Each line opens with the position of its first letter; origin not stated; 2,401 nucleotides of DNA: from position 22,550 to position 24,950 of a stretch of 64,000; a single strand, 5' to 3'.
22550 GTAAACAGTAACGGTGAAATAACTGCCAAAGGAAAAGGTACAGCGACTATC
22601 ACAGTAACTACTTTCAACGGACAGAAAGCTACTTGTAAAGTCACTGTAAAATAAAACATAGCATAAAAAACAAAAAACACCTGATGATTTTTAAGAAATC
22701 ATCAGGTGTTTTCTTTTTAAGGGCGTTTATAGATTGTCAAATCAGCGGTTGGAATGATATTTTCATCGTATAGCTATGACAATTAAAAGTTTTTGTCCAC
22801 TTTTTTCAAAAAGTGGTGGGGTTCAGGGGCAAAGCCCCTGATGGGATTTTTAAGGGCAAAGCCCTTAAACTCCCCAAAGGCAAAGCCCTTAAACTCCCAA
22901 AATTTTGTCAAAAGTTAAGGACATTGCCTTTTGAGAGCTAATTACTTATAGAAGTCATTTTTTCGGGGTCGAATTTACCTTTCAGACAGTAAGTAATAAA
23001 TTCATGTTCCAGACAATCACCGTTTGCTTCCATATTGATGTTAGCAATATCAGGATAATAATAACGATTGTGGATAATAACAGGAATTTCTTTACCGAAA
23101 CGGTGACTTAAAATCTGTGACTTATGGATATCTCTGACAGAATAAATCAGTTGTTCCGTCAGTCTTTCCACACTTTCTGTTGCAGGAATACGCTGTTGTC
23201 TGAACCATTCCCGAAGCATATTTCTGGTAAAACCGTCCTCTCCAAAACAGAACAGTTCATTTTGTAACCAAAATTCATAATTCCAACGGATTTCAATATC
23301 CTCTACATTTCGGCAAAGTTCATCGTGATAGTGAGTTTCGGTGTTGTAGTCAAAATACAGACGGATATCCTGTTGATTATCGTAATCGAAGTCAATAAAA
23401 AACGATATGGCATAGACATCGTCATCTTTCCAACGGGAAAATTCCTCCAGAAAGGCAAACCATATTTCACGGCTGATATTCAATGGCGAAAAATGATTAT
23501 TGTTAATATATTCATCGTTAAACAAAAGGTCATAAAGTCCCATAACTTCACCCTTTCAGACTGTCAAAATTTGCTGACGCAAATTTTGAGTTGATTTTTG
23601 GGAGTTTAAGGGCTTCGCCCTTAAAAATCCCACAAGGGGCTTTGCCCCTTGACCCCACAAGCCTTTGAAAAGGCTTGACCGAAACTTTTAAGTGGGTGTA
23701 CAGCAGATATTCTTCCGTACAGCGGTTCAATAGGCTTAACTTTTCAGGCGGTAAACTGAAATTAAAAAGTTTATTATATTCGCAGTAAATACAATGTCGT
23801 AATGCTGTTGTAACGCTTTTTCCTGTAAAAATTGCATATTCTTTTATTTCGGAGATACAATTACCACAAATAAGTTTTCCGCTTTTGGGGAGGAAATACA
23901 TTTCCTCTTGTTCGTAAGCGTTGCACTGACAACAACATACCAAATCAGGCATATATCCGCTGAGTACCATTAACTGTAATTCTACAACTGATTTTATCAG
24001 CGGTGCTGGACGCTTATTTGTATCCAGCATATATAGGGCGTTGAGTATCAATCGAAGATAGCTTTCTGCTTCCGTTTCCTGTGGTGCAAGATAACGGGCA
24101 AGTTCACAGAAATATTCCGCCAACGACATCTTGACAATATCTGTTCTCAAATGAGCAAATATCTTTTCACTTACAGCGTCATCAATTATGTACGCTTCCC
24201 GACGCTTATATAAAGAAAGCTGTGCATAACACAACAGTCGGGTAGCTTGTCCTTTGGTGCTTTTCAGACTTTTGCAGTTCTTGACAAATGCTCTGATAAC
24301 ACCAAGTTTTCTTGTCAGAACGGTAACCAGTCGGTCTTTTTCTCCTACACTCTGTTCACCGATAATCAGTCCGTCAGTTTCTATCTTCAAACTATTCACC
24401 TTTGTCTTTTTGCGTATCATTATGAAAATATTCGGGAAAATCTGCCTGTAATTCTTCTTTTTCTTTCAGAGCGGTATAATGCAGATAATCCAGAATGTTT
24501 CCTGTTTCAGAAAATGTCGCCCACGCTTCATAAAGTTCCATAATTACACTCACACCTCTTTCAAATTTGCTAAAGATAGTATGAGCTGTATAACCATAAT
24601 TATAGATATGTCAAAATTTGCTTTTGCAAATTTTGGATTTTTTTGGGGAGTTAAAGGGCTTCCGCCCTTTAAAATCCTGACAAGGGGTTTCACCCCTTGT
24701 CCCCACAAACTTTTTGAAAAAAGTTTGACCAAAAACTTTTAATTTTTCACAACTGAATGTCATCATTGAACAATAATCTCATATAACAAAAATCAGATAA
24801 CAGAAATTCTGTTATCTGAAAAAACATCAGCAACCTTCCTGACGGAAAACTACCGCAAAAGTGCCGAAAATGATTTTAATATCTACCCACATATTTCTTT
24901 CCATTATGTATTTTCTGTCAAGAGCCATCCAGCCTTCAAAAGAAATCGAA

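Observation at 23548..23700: RecO reading frame runs through an entire element: about 45 element-encoded C-terminal residues and an element-provided stop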

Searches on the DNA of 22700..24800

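Call 68: search_rna_families(source=window, start=22700, end=24800, threshold=evalue, max_evalue=1)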
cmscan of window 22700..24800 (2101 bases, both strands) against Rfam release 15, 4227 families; matches with E-value up to 1: 2.
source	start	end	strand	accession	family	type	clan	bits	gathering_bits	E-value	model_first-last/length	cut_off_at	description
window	22866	22941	-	RF03609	mir-5470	Gene; miRNA;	-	32.5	98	0.00028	1-81/81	no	mir-5470 microRNA precursor family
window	22868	22939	-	RF03568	mir-3204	Gene; miRNA;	-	20.3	90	0.73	1-75/75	no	mir-3204 microRNA precursor family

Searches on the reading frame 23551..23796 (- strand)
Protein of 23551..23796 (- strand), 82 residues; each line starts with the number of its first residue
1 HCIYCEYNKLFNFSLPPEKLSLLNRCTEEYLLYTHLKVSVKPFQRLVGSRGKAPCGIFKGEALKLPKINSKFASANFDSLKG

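Call 55: find_homologous_proteins(query=window:23551-23796:-, max_evalue=0.001)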
Query seq(82 aa) (82 aa): 1 proteins with E <= 0.001 among 5 candidates.
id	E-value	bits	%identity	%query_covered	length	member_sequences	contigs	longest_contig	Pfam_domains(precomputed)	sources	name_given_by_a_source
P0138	6.9e-4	38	74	38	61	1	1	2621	-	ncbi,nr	ncbi:MAG: hypothetical protein IJU14_05260, partial [Clostridia bacterium]|nr:hypothetical protein [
